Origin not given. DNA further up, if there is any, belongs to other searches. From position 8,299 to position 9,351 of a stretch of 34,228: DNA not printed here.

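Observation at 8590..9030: Class-I SAM-methyltransferase-like fold embedded about 500 aa into both giant proteins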

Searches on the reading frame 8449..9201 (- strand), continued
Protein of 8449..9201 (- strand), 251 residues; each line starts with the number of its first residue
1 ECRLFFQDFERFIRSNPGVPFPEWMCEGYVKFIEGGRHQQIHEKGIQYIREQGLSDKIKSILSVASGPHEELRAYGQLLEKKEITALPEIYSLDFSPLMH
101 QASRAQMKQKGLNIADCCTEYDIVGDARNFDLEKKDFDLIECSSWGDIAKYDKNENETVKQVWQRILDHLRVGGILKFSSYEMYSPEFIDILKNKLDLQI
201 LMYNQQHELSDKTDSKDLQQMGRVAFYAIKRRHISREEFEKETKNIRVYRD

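Call 38: fold_search(model_id=the predicted structure, library=pdb)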
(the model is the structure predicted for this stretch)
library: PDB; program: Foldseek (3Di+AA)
matches with E <= 10: 1677; with E <= 0.001: 1033
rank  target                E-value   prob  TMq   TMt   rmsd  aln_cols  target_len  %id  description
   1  1y8c                  2.6e-09  1.00  0.41  0.42  13.7       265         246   15  Crystal structure of a S-adenosylmethionine-dependent methyltransferase from Clostridium acetobutylicum ATCC 824 (released 2004-12-28)
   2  6ecv_B                1.9e-08  1.00  0.45  0.41   8.0       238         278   13  StiD O-MT residues 976-1266 (released 2018-12-12)
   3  3g2m_B                2.0e-08  1.00  0.49  0.57   4.7       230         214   15  Crystal Structure of the Glycopeptide N-methyltransferase MtfA (released 2009-05-05)
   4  6ecu_B                3.8e-08  1.00  0.50  0.45   7.8       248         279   14  SeMet substituted StiD O-MT residues 976-1266 (released 2018-12-12)
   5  4oqd_B                3.8e-08  1.00  0.46  0.48  12.4       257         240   16  Crystal structure of the tylM1 N,N-dimethyltransferase in complex with SAH and TDP-Qui3NMe2 (released 2014-02-26)
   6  3dlc                  6.0e-08  1.00  0.53  0.59   5.2       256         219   16  Crystal structure of a putative s-adenosyl-l-methionine-dependent methyltransferase (mmp1179) from methanococcus maripal (released 2008-08-26)
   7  7ndm                  6.3e-08  1.00  0.42  0.47   7.4       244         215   15  Crystal structure of the heterocyclic toxin methyltransferase from Mycobacterium tuberculosis with bound substrate 4-hyd (released 2021-09-22)
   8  4kri_A                7.2e-08  1.00  0.42  0.26   9.2       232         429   13  Haemonchus contortus Phospholethanolamine N-methyltransferase 2 in complex with phosphomonomethylethanolamine and S-ad (released 2013-09-25)
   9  8joz_A                8.2e-08  1.00  0.49  0.48   9.1       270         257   12  Crystal structure of CmoM from E. coli complexed with sinefungin and cellularly expressed tRNA Ser (released 2023-08-30)
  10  3px3_A                8.2e-08  1.00  0.46  0.48  12.5       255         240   16  Structure of TylM1 from Streptomyces fradiae H123A mutant in complex with SAH and dTDP-Quip3N (released 2010-12-22)
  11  4oqe_A                9.3e-08  1.00  0.47  0.49  12.7       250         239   15  Crystal structure of the tylM1 N,N-dimethyltransferase in complex with SAH and TDP-Fuc3NMe (released 2014-02-26)
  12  4nec_B                9.3e-08  1.00  0.42  0.43  12.8       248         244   10  Conversion of a Disulfide Bond into a Thioacetal Group during Echinomycin Biosynthesis (released 2014-01-15)
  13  6ecv_A                9.9e-08  1.00  0.47  0.42   7.8       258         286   12  StiD O-MT residues 976-1266 (released 2018-12-12)
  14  5w7m                  1.1e-07  1.00  0.40  0.37  11.9       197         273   15  Crystal structure of RoqN (released 2018-06-27)
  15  6uk5_B                1.1e-07  1.00  0.45  0.48  13.5       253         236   15  Structure of SAM bound CalS10, an amino pentose methyltransferase from Micromonospora echinaspora involved in calichea (released 2020-10-07)
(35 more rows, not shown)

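Call 39: find_related_loci(query=A2, collection=genome_contigs, flank=6000)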
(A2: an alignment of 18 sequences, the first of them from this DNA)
Query A2 (251 aa) in genome_contigs; peptide patterns used: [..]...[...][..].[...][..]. (x = any residue, [..] = any of these).
36 stretches matched a pattern; 5 encode a relative of the query (tblastn E <= 1e-3); 5 distinct loci.
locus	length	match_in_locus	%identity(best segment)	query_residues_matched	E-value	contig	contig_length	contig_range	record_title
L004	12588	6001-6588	30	61-250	5e-18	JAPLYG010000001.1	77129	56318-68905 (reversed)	MAG: Candidatus Parcubacteria bacterium isolate LacPavin_0920_SED5_MAG_38_14 LacPavin_0920_SED5_scaffold_3108520, whole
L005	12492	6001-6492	32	61-234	3e-16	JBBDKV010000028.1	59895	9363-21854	MAG: Patescibacteria group bacterium isolate LejiaA_43_11 Lejia_A_901_length_59895_cov_7, whole genome shotgun sequence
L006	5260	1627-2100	32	49-217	9e-16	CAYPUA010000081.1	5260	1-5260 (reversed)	MAG TPA_asm: uncultured Bdellovibrionales bacterium isolate SRP193358_co1_85 genome assembly, contig: NODE_50522_length_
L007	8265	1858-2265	31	61-194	1e-15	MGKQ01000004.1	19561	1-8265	MAG: Candidatus Yanofskybacteria bacterium RIFCSPLOWO2_02_FULL_41_13 rifcsplowo2_02_scaffold_13875, whole genome shotgun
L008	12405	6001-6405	25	59-193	6e-10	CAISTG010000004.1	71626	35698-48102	MAG: Candidatus Buchananbacteria bacterium isolate MJ-time_bin-7222 genome assembly, contig: bin-7222:04/66, whole genom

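Call 42: search_protein_families(library=pfam, proteins=[P0031, P0032, P0033, P0036, P0040, P0043], max_evalue=0.05)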
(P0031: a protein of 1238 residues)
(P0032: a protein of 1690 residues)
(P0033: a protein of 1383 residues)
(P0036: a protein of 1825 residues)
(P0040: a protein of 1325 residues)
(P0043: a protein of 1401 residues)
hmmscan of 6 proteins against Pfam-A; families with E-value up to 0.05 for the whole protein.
P0031 (1238 aa): 0 families

P0032 (1690 aa): 3 families
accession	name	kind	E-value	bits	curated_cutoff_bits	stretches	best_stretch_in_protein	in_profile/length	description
PF08241.18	Methyltransf_11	-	1.3e-07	32.6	21.2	1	469-552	19-93/95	Methyltransferase domain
PF13649.12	Methyltransf_25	-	8e-07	30.1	27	1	470-550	23-97/97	Methyltransferase domain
PF01209.24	Ubie_methyltran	-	6.5e-06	26.1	20.1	1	441-553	48-150/233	ubiE/COQ5 methyltransferase family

P0033 (1383 aa): 4 families
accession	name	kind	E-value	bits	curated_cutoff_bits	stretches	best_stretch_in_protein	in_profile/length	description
PF13649.12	Methyltransf_25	-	5.6e-05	24.2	27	1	455-531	22-97/97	Methyltransferase domain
PF08241.18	Methyltransf_11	-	8.9e-05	23.5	21.2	1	455-533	19-93/95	Methyltransferase domain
PF01209.24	Ubie_methyltran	-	0.00012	21.9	20.1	1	423-551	45-164/233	ubiE/COQ5 methyltransferase family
PF21861.2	RepB_C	-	0.044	14.2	27.3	0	859-898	5-44/58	Replication protein RepB, C-terminal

P0036 (1825 aa): 2 families
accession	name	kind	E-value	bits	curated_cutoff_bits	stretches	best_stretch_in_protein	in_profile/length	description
PF13649.12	Methyltransf_25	-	0.00063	20.8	27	1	465-540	23-97/97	Methyltransferase domain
PF08241.18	Methyltransf_11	-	0.0021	19.1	21.2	1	465-543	20-94/95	Methyltransferase domain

P0040 (1325 aa): 5 families
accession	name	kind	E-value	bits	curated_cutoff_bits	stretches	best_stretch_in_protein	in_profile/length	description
PF13649.12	Methyltransf_25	-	0.0005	21.2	27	1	467-542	22-97/97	Methyltransferase domain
PF04545.22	Sigma70_r4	-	0.0028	17.6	24.1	0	27-55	6-32/50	Sigma-70, region 4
PF06798.17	PrkA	-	0.011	15.9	25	0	934-1000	188-253/255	PrkA serine protein kinase C-terminal domain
PF08241.18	Methyltransf_11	-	0.03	15.4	21.2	0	466-544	18-93/95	Methyltransferase domain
PF19122.5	DUF5806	-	0.044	14.1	33.5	0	664-742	59-136/148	Family of unknown function (DUF5806)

P0043 (1401 aa): 0 families

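Call 43: search_protein_families(library=ncbifam, proteins=[P0040, P0036], max_evalue=0.05)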
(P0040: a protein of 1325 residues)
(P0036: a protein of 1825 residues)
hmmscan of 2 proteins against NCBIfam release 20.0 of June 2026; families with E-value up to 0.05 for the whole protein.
P0040 (1325 aa): 0 families

P0036 (1825 aa): 1 family
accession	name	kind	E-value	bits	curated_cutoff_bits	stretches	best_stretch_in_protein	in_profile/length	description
NF041820.1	daptide_MTase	equivalog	0.00075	19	175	1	465-628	60-224/243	daptide-type RiPP biosynthesis methyltransferase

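Call 47: find_encoding_contigs(protein=P0030, flank=3000, max_places=3)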
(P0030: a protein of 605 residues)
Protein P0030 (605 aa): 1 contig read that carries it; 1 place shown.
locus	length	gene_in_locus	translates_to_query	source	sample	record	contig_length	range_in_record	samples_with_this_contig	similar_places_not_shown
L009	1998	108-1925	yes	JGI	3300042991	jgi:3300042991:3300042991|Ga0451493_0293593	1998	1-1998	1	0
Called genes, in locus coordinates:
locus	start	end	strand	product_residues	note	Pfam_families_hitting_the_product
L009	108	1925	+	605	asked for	-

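Call 48: find_encoding_contigs(protein=P0041, flank=5000, max_places=2)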
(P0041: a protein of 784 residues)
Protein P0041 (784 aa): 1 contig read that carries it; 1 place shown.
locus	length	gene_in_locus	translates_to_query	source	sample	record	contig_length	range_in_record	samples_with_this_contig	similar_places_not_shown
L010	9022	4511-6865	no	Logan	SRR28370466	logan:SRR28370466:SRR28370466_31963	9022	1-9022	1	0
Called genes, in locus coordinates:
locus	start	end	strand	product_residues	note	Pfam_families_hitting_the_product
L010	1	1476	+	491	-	?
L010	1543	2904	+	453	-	PF01926:MMR_HSR1, PF00350:Dynamin_N (faint), PF01926:MMR_HSR1, PF02421:FeoB_N, PF00009:GTP_EFTU (weak), PF14714:KH_dom-like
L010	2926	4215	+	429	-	-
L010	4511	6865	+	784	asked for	-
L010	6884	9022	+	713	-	?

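Call 57: find_related_loci(query=A2, collection=viral_contigs, flank=3000)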
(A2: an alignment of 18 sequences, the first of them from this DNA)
Query A2 (251 aa) in viral_contigs; peptide patterns used: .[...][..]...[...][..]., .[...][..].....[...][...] (x = any residue, [..] = any of these).
4 stretches matched a pattern, but none encodes a relative of the query by tblastn (E <= 1e-3).

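Call 61: find_related_loci(query=A2, collection=metagenome_contigs, flank=6000)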
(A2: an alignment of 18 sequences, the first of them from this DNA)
Query A2 (251 aa) in metagenome_contigs; peptide patterns used: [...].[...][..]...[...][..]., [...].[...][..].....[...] (x = any residue, [..] = any of these).
233 stretches matched a pattern; 3 encode a relative of the query (tblastn E <= 1e-3); 3 distinct loci.
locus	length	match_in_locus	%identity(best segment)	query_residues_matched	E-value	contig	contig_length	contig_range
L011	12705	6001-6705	32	23-249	4e-24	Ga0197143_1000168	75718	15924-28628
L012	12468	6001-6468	32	59-223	2e-19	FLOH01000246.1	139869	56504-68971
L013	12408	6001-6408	31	61-194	8e-16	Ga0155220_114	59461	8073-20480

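Call 66: search_protein_families(library=pfam, proteins=[L007:3114-3854:-, L008:4377-5114:+], max_evalue=0.01)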
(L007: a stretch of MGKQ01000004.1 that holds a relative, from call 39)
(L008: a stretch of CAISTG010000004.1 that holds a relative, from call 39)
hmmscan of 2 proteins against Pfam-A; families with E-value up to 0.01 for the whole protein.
L007:3114-3854:- (246 aa): 8 families
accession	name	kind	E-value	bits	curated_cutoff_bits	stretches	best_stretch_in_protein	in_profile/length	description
PF01978.25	TrmB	-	3.2e-16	59.4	25.6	1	7-74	1-67/68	Sugar-specific transcriptional regulator TrmB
PF01047.28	MarR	-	2.7e-05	24.4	24.6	1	24-59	13-48/59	MarR family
PF12802.13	MarR_2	-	0.00014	22.4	27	1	11-61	2-55/61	MarR family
PF09339.16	HTH_IclR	-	0.00051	20.2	22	1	26-59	16-49/52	IclR helix-turn-helix domain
PF02796.21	HTH_7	-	0.0017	18.9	23.8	1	18-51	12-44/45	Helix-turn-helix domain of resolvase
PF01022.26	HTH_5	-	0.0035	17.6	22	1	23-59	10-46/47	Bacterial regulatory protein, arsR family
PF02082.26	Rrf2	-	0.0058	17.2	30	0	18-60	12-55/132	Iron-dependent Transcriptional regulator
PF13412.12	HTH_24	-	0.0064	16.5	21.9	0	14-59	3-48/48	Winged helix-turn-helix DNA-binding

L008:4377-5114:+ (245 aa): 3 families
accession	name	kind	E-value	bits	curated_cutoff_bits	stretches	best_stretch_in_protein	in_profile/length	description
PF01978.25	TrmB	-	7.3e-13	48.6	25.6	1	7-74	1-67/68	Sugar-specific transcriptional regulator TrmB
PF05491.19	RuvB_C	-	0.00015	22.1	24.7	1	11-66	3-61/72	RuvB C-terminal winged helix domain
PF01047.28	MarR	-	0.0034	17.7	24.6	1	25-62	14-51/59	MarR family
